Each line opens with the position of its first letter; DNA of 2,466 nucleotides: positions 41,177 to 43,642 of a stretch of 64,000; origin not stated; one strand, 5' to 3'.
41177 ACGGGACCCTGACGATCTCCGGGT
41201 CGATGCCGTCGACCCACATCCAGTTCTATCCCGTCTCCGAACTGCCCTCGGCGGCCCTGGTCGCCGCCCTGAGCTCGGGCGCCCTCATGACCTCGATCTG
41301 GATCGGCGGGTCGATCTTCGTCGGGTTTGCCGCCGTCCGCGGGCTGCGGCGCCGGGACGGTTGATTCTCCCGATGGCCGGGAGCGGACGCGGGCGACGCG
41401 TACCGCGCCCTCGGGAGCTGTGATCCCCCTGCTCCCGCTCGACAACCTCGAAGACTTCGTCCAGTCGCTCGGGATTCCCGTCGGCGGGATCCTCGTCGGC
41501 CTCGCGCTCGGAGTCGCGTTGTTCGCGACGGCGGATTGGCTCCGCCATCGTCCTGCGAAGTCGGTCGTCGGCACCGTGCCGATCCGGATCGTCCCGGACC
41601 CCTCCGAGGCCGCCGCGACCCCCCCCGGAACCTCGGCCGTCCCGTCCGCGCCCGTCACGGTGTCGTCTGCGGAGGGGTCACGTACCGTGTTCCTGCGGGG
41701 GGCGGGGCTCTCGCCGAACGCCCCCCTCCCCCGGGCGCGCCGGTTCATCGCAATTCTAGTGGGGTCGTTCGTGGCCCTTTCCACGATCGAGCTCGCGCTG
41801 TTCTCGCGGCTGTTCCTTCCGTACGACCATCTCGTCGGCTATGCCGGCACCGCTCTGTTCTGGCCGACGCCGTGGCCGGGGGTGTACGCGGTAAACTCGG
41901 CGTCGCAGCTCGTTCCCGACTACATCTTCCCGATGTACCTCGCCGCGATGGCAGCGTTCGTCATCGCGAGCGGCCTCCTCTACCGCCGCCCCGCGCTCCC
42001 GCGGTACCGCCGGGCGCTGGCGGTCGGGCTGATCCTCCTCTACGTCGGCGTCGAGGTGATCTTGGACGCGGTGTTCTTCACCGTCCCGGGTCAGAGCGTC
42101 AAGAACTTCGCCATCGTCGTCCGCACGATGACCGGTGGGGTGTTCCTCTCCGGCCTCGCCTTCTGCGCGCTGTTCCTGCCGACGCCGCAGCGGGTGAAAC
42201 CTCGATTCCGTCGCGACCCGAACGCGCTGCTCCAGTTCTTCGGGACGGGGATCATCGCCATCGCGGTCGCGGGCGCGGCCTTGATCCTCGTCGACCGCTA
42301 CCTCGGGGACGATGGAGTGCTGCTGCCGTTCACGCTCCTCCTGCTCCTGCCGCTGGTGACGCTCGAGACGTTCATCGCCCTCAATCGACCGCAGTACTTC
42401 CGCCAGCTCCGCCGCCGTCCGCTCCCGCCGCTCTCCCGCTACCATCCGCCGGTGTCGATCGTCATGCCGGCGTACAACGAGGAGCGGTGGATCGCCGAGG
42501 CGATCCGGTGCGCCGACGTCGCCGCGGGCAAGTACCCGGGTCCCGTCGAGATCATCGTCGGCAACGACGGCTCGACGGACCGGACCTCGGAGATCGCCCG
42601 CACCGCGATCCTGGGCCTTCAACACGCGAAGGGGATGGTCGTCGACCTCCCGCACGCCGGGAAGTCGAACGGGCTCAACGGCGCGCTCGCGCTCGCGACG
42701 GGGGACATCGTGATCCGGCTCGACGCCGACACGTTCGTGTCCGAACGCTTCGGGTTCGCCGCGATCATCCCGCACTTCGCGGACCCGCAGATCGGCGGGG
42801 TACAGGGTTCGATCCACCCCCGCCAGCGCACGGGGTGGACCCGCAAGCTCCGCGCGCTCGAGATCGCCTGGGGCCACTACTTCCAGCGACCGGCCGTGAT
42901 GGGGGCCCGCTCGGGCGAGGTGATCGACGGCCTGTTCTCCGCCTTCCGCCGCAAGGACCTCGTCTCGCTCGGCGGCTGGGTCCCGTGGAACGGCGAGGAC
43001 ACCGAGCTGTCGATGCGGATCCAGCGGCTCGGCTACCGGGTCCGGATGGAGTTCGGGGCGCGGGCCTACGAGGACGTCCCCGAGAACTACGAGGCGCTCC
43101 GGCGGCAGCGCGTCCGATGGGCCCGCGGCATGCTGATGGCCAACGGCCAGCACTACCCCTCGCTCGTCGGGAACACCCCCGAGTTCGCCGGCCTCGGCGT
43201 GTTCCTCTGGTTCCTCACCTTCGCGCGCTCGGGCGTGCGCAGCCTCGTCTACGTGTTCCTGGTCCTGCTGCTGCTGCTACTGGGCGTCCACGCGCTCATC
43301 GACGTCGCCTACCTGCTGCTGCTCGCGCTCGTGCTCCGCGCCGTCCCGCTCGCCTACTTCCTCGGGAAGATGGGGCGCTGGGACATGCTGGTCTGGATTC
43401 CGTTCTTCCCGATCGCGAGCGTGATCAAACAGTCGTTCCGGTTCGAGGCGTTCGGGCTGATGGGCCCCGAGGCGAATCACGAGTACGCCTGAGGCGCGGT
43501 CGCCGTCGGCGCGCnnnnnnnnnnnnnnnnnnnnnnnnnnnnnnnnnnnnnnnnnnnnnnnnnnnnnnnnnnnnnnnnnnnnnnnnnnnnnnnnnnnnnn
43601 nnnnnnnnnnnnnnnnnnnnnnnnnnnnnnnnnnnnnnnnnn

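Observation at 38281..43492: Putative surface-glycan synthesis and hydrolysis module: surface-anchored clan GH-A-like glycosidase next to a processive GT2 synthase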

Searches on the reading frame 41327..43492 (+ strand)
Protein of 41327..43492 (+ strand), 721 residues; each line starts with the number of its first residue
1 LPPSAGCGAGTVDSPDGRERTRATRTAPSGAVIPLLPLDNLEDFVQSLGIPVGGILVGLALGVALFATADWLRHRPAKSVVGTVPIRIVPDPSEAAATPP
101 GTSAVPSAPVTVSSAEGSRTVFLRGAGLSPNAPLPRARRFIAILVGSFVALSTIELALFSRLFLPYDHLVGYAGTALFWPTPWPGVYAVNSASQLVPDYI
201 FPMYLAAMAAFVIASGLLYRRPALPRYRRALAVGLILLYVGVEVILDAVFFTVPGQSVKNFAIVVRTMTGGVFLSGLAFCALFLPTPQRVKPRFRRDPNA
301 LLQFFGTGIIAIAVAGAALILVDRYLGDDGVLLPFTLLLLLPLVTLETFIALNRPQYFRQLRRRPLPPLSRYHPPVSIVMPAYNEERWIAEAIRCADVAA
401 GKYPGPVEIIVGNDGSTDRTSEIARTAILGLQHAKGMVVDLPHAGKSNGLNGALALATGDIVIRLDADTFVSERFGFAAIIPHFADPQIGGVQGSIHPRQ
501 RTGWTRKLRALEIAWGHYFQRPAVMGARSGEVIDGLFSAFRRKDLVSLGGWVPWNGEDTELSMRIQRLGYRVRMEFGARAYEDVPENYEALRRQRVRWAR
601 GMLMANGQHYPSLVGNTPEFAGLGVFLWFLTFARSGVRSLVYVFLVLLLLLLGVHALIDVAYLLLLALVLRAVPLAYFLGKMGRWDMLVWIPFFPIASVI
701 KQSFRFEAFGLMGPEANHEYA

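Call 6: search_protein_families(library=pfam, proteins=[window:41327-43492:+], max_evalue=0.1)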
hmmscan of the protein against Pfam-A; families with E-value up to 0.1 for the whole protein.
window:41327-43492:+ (721 aa): 5 families
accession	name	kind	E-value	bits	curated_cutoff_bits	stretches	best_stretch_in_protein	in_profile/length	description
PF13641.12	Glyco_tranf_2_3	-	2.3e-24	87.1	27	1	374-601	1-230/230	Glycosyltransferase like family 2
PF13632.12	Glyco_trans_2_3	-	4.2e-24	85.9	27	1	461-664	1-187/198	Glycosyl transferase family group 2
PF00535.33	Glycos_transf_2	-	8.8e-22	78.2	23.3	1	377-545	1-164/168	Glycosyl transferase family 2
PF13506.12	Glyco_transf_21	-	6.9e-08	32.6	21.7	1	446-600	18-174/174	Glycosyl transferase family 21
PF10111.15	Glyco_tranf_2_2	-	0.026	14.4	27.3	1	377-473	1-96/276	Glycosyltransferase like family 2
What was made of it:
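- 41420..43492 (+): Gene for a 690-aa integral-membrane family-2 glycosyltransferase of the cellulose/chitin/hyaluronan/PNAG synthase type. Pfam Glyco_tranf_2_3 and Glyco_trans_2_3 at ~1e-24 (call 6).
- There is a weak Pfam Glyco_transf_21 hit at 7e-8 (call 6).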

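Call 7: search_protein_families(library=ncbifam, proteins=[window:41327-43492:+], max_evalue=0.1)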
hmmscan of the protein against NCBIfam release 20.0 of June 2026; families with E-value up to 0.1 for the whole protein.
window:41327-43492:+ (721 aa): 25 families
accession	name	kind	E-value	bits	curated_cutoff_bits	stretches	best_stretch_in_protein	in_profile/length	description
TIGR03937.1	PgaC_IcaA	equivalog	1.6e-29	103.1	422.3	1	370-606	41-274/407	poly-beta-1,6-N-acetyl-D-glucosamine synthase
TIGR04242.1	nodulat_NodC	equivalog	1.3e-14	54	550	1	372-601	46-283/395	chitooligosaccharide synthase NodC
TIGR03965.1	mycofact_glyco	equivalog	3e-13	49.5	280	1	368-603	69-301/467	mycofactocin biosynthesis glycosyltransferase MftF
TIGR03111.1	glyc2_xrt_Gpos1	hypoth_equivalog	2e-12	46.7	363.95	1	370-668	45-353/439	TIGR03111 family XrtG-associated glycosyltransferase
NF010496.0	PRK13915.1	equivalog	4e-12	45.8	262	1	375-492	32-151/307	glucosyl-3-phosphoglycerate synthase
NF008558.0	PRK11498.1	equivalog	3.8e-10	38.3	992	1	353-668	250-564/872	UDP-forming cellulose synthase catalytic subunit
NF041875.1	EPS_EpsD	equivalog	4.7e-10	39.4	370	1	376-590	1-215/325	exopolysaccharide biosynthesis glycosyltransferase EpsD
TIGR03030.1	CelA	equivalog_domain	4.7e-10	38.1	699.1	2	540-655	314-429/714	UDP-forming cellulose synthase catalytic subunit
TIGR03469.1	HpnB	hypoth_equivalog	8.7e-10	38.2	379.25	1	365-436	35-104/386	hopene-associated glycosyltransferase HpnB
TIGR04283.1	glyco_like_mftF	equivalog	1.8e-09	37.5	182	1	376-484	1-97/221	TIGR04283 family arsenosugar biosynthesis glycosyltransferase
TIGR03472.1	HpnI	equivalog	2.7e-09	36.3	310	1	366-671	33-338/373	bacteriohopanetetrol glucosamine biosynthesis glycosyltransferase HpnI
NF007482.0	PRK10073.1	equivalog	7.9e-08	31.7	423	1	374-472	6-99/334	glycosyltransferase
NF053846.1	glyco_with_XrtP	equivalog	1.6e-07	30.4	520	1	552-698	245-391/440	XrtP-associated glycosyltransferase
NF041865.1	EpsU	equivalog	4.8e-07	29.1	700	1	375-610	40-273/394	exopolysaccharide biosynthesis GT2 family glycosyltransferase EpsU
NF007986.1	PRK10714.1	equivalog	7.6e-07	28.4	529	1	376-469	8-101/316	undecaprenyl-phosphate 4-deoxy-4-formamido-L-arabinose transferase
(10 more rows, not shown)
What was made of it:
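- On PgaC/IcaA, BcsA and NodC orthologue groups (NCBIfam equivalogs): PgaC_IcaA 103 against 422 bits, NodC 54 against 550, BcsA 38 against 992 (call 7).
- Closest known: Bacterial synthase-dependent exopolysaccharide systems with a dedicated glycosidase. Different: Scores against the PgaC, BcsA and NodC equivalog models are far below their cut-offs (call 7).
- Best NCBIfam matches are PgaC_IcaA 1.6e-29, NodC 1.3e-14 and BcsA 4e-10 (call 7). All NCBIfam equivalog scores are far below their cut-offs, e.g. 103 against 422 bits for PgaC (call 7).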

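Call 9: search_solved_structures(query=window:41327-43492:+, max_evalue=0.001, show_alignments=2)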
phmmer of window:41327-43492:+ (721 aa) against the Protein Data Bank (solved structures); distinct sequences matched with E-value up to 0.001: 17.
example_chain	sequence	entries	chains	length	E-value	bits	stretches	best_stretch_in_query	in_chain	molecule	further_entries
6yv7_A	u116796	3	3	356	4.1e-16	61.8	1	366-596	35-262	Glycosyl transferase, family 2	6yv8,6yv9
6yv7_B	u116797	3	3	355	4.2e-16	61.7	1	366-596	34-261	Glycosyl transferase, family 2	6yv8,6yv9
7lby_A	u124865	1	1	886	1.6e-10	43.3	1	328-670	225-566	Cellulose synthase catalytic subunit [UDP-forming]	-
9b8v_E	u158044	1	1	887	1.6e-10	43.3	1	328-670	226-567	Cellulose synthase catalytic subunit [UDP-forming]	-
9fmv_A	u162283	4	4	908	1.7e-10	43.2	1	328-670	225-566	Cellulose synthase catalytic subunit [UDP-forming]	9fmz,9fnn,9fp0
2z87_A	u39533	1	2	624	3.1e-10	42.3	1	354-472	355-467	Chondroitin synthase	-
2z86_A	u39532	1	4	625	3.2e-10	42.3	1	354-472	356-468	Chondroitin synthase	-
6p61_A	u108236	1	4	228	1.6e-07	33.4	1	373-475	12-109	Glycosyltransferase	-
9hwj_A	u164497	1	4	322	4.7e-06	28.5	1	375-509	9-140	Undecaprenyl-phosphate 4-deoxy-4-formamido-L-arabinose transferase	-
5hea_A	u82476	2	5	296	3e-05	25.9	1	376-475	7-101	Putative glycosyltransferase (GalT1)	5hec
9bhc_C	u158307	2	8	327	0.00018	23.3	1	375-469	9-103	Undecaprenyl-phosphate 4-deoxy-4-formamido-L-arabinose transferase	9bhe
8vxh_A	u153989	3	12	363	0.00022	23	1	375-469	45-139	Undecaprenyl-phosphate 4-deoxy-4-formamido-L-arabinose transferase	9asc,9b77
5tze_C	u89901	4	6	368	0.00035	22.3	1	377-475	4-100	Glycosyl transferase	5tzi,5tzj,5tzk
7pdo_A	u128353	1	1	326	0.00051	21.8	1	375-470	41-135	Glucosyl-3-phosphoglycerate synthase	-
7p5l_A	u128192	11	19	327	0.00051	21.8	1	375-470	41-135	Glucosyl-3-phosphoglycerate synthase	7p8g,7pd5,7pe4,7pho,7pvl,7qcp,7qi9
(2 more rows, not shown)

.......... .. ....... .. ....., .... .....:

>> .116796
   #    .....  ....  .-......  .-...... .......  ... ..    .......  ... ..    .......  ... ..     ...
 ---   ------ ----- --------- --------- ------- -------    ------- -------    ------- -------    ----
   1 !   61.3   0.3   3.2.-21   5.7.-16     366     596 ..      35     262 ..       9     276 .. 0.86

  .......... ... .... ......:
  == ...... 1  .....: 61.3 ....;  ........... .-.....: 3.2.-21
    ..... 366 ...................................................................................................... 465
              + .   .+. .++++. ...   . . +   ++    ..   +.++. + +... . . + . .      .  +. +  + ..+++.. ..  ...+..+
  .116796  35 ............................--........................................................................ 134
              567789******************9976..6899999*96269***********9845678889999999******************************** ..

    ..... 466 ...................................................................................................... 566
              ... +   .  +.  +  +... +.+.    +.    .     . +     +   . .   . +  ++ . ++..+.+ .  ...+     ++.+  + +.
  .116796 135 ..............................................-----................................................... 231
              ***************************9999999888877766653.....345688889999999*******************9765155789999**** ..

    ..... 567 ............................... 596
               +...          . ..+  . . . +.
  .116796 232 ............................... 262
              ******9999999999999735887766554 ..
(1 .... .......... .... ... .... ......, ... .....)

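Call 18: find_homologous_proteins(query=window:41420-43492:+, max_evalue=0.00001)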
Query window:41420-43492:+ (690 aa): 232 proteins with E <= 0.00001 among 8000 candidates; the best 120 are listed.
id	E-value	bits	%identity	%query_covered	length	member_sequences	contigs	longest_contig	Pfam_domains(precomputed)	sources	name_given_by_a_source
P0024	0.0e+0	1540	100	100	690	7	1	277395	PF13632.13,PF13506.14,PF13641.13,PF00535.33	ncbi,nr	ncbi:MAG: glycosyltransferase [Thermoplasmata archaeon]|nr:glycosyltransferase [Thermoplasmata archa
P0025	0.0e+0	1271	81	99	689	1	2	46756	PF13632.13,PF13506.14,PF13641.13,PF00535.33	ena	-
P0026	0.0e+0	1267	82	99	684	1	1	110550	PF13632.13,PF13506.14,PF13641.13,PF00535.33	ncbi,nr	ncbi:MAG: glycosyltransferase [Thermoplasmata archaeon]|nr:glycosyltransferase [Thermoplasmata archa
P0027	0.0e+0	1263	82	99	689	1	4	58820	PF13632.13,PF13506.14,PF13641.13,PF00535.33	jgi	-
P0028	0.0e+0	1262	81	99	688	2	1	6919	PF13632.13,PF13506.14,PF13641.13,PF00535.33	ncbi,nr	ncbi:MAG: glycosyltransferase [Thermoplasmata archaeon]|nr:glycosyltransferase [Thermoplasmata archa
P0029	0.0e+0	1261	81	99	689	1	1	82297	PF13632.13,PF13506.14,PF13641.13,PF00535.33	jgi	jgi:cellulose synthase/poly-beta-1,6-N-acetylglucosamine synthase-like glycosyltransferase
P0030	0.0e+0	1257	81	99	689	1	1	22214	PF13632.13,PF13506.14,PF13641.13,PF00535.33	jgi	jgi:cellulose synthase/poly-beta-1,6-N-acetylglucosamine synthase-like glycosyltransferase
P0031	0.0e+0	1256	80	100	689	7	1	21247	PF13632.13,PF13506.14,PF13641.13,PF00535.33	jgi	jgi:cellulose synthase/poly-beta-1,6-N-acetylglucosamine synthase-like glycosyltransferase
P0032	0.0e+0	1255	81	99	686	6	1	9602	PF13632.13,PF13506.14,PF13641.13,PF00535.33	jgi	jgi:cellulose synthase/poly-beta-1,6-N-acetylglucosamine synthase-like glycosyltransferase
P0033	0.0e+0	1254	81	99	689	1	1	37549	PF13632.13,PF13506.14,PF13641.13,PF00535.33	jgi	jgi:cellulose synthase/poly-beta-1,6-N-acetylglucosamine synthase-like glycosyltransferase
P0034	0.0e+0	1252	82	99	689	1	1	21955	PF13632.13,PF13506.14,PF13641.13,PF00535.33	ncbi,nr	ncbi:MAG: glycosyltransferase [Thermoplasmata archaeon]|nr:glycosyltransferase [Thermoplasmata archa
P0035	0.0e+0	1251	82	99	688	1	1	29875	PF13632.13,PF13506.14,PF13641.13,PF00535.33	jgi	jgi:cellulose synthase/poly-beta-1,6-N-acetylglucosamine synthase-like glycosyltransferase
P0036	0.0e+0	1251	82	99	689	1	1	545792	PF13632.13,PF13506.14,PF13641.13,PF00535.33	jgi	jgi:cellulose synthase/poly-beta-1,6-N-acetylglucosamine synthase-like glycosyltransferase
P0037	0.0e+0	1249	81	99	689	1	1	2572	PF13632.13,PF13506.14,PF13641.13,PF00535.33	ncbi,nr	ncbi:MAG: glycosyltransferase [Thermoplasmata archaeon]|nr:glycosyltransferase [Thermoplasmata archa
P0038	0.0e+0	1248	80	99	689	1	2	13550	PF13632.13,PF13506.14,PF13641.13,PF00535.33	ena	-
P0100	8.9e-279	945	60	99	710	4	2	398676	PF13632.13,PF13506.14,PF13641.13,PF00535.33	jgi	-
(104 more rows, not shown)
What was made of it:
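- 41420..43492 (+): Identical to NCBI protein P0024 (call 18).
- Checked: GTG 41420 is the start in the identical NCBI protein (P0024, 690 aa, call 18).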

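Call 21: find_encoding_contigs(protein=P0036, flank=10000, max_places=2)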
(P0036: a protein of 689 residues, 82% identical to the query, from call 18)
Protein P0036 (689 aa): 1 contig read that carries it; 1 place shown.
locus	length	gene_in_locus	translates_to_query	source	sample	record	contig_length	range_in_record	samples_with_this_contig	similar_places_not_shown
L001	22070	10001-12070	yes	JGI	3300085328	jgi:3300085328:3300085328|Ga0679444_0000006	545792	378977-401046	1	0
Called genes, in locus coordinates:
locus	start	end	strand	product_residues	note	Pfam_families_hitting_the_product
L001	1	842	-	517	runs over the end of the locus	PF01078:Mg_chelatase (faint), PF07724:AAA_2 (faint), PF07728:AAA_5 (faint), PF08298:AAA_PrkA, PF07726:AAA_3 (weak), PF00158:Sigma54_activat (weak)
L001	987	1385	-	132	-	PF01850:PIN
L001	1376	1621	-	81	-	PF02697:VAPB_antitox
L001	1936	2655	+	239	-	PF01015:Ribosomal_S3Ae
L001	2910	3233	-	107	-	-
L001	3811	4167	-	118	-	-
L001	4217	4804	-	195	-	PF01022:HTH_5 (faint), PF12802:MarR_2 (weak), PF12840:HTH_20 (weak), PF13412:HTH_24 (faint), PF01909:NTP_transf_2, PF18765:Polbeta (weak)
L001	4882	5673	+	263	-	-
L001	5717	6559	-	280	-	PF01209:Ubie_methyltran, PF13489:Methyltransf_23, PF05175:MTS (faint), PF08241:Methyltransf_11, PF08242:Methyltransf_12, PF13649:Methyltransf_25, PF13847:Methyltransf_31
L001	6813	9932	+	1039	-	-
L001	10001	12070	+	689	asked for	PF13506:Glyco_transf_21, PF00535:Glycos_transf_2, PF13641:Glyco_tranf_2_3, PF13632:Glyco_trans_2_3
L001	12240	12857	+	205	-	-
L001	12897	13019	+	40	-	-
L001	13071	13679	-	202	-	-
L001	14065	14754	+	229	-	PF09365:DUF2461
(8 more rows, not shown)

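Call 22: find_encoding_contigs(protein=P0100, flank=10000, max_places=2)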
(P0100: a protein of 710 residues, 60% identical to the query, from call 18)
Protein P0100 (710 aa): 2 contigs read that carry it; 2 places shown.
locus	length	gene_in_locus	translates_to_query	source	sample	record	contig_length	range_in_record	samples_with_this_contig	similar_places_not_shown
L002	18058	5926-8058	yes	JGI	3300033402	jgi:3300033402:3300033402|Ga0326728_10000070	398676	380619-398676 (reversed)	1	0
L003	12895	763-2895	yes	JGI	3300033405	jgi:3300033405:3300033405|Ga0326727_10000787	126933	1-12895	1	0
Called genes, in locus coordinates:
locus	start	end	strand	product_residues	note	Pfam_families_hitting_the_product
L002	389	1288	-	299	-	-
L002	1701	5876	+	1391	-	-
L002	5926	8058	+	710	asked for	PF13506:Glyco_transf_21, PF00535:Glycos_transf_2, PF13641:Glyco_tranf_2_3, PF13632:Glyco_trans_2_3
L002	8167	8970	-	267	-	-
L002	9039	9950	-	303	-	-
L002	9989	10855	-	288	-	PF13230:GATase_4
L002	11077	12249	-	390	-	-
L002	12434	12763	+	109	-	PF01521:Fe-S_biosyn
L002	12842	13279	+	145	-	-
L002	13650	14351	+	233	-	-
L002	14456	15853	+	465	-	PF00535:Glycos_transf_2, PF13641:Glyco_tranf_2_3, PF13506:Glyco_transf_21, PF13632:Glyco_trans_2_3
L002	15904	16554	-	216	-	PF00583:Acetyltransf_1 (weak), PF13508:Acetyltransf_7 (weak)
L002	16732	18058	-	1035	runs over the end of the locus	PF01011:PQQ (faint), PF13570:Beta-prop_ACSF4, PF25293:Beta-prop_EMC1_N (faint), PF13360:PQQ_2, PF13570:Beta-prop_ACSF4, PF13360:PQQ_2, PF13570:Beta-prop_ACSF4, PF13360:PQQ_2, +1 more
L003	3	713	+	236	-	?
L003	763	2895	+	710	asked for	PF13506:Glyco_transf_21, PF00535:Glycos_transf_2, PF13641:Glyco_tranf_2_3, PF13632:Glyco_trans_2_3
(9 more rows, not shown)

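Call 33: find_related_loci(query=A2, collection=genome_contigs, flank=8000)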
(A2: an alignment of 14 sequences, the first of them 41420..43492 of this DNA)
Query A2 (690 aa) in genome_contigs; peptide patterns used: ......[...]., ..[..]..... (x = any residue, [..] = any of these).
94 stretches matched a pattern; 59 encode a relative of the query (tblastn E <= 1e-3); 58 distinct loci.
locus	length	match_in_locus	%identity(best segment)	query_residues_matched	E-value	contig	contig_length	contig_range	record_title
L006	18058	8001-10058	81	2-689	0e+0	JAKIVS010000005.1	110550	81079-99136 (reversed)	MAG: Thermoplasmata archaeon isolate AcS1-3 NODE_190_length_110550_cov_14.758604, whole genome shotgun sequence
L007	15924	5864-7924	80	7-690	0e+0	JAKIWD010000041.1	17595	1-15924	MAG: Thermoplasmata archaeon isolate AcS4-93 k141_1274736_length_17595_cov_16.0000, whole genome shotgun sequence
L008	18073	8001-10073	80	3-690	0e+0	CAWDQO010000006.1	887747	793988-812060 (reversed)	MAG: uncultured Thermoplasmata archaeon isolate MFD03399.bin.2.1 genome assembly, contig: contig_6199, whole genome shot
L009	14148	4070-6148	79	1-690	0e+0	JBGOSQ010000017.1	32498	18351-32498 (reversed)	MAG: Thermoplasmata archaeon isolate OBJ_0618_7090110_183 k141_10518071_length_32498_cov_15.1960, whole genome shotgun s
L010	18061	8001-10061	80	7-690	0e+0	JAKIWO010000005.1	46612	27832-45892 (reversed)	MAG: Thermoplasmata archaeon isolate SubAcS13-24 SubAcS13-24_5, whole genome shotgun sequence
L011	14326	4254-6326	83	3-690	0e+0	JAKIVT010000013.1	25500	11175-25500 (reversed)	MAG: Thermoplasmata archaeon isolate AcS13-54 AcS13-54_13, whole genome shotgun sequence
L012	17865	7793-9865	81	3-690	0e+0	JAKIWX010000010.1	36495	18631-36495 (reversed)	MAG: Thermoplasmata archaeon isolate SubAcS15-67 SubAcS15-67_10, whole genome shotgun sequence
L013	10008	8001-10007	80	7-675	0e+0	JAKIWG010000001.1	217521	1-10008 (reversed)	MAG: Thermoplasmata archaeon isolate AcS5-116 NODE_65_length_217521_cov_9.054473, whole genome shotgun sequence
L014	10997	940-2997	81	7-689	0e+0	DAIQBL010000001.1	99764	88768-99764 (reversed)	MAG TPA_asm: Thermoplasmatota archaeon isolate CTOTU28672 NODE_67_length_99764_cov_8.850475, whole genome shotgun sequen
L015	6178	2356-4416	80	7-690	0e+0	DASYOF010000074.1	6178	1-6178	MAG TPA_asm: Thermoplasmata archaeon isolate SMAG_U4422 k141_2683901, whole genome shotgun sequence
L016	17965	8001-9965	80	39-690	0e+0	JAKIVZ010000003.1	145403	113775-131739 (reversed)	MAG: Candidatus Lutacidiplasma silvani isolate AcS3-62 NODE_51_length_145403_cov_14.247537, whole genome shotgun sequenc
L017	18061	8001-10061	82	7-690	0e+0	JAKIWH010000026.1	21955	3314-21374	MAG: Thermoplasmata archaeon isolate AcS5-34 NODE_6768_length_21955_cov_5.596712, whole genome shotgun sequence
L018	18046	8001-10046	71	7-689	0e+0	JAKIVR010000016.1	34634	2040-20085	MAG: Thermoplasmata archaeon isolate AcS11-62 AcS11-62_16, whole genome shotgun sequence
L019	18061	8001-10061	74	7-690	0e+0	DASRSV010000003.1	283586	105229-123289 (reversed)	MAG TPA_asm: Thermoplasmata archaeon isolate SMAG_U6321 k141_431110, whole genome shotgun sequence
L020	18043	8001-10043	73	7-690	0e+0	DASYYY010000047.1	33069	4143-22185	MAG TPA_asm: Thermoplasmata archaeon isolate SMAG_U6348 k141_638031, whole genome shotgun sequence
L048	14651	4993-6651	48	135-690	2e-158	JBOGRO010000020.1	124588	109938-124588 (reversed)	MAG: Thermoplasmata archaeon isolate TC-S_metawrap_bin.78 k127_2583497, whole genome shotgun sequence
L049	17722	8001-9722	47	131-690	1e-147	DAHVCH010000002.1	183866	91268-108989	MAG TPA_asm: Thermoplasmata archaeon isolate clean3262 NODE_2_length_183866_cov_5.498689, whole genome shotgun sequence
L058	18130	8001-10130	43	5-690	9e-139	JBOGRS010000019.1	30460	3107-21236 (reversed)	MAG: Thermoplasmata archaeon isolate SE1505_metabat2.bin.34 NODE_117_length_30460_cov_2.120924, whole genome shotgun seq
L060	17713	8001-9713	46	108-683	3e-139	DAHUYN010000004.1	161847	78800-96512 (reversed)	MAG TPA_asm: Thermoplasmata archaeon isolate clean271 NODE_4_length_161847_cov_7.078049, whole genome shotgun sequence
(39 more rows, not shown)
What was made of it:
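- The MAGs come from soils and peat (record titles, call 33).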
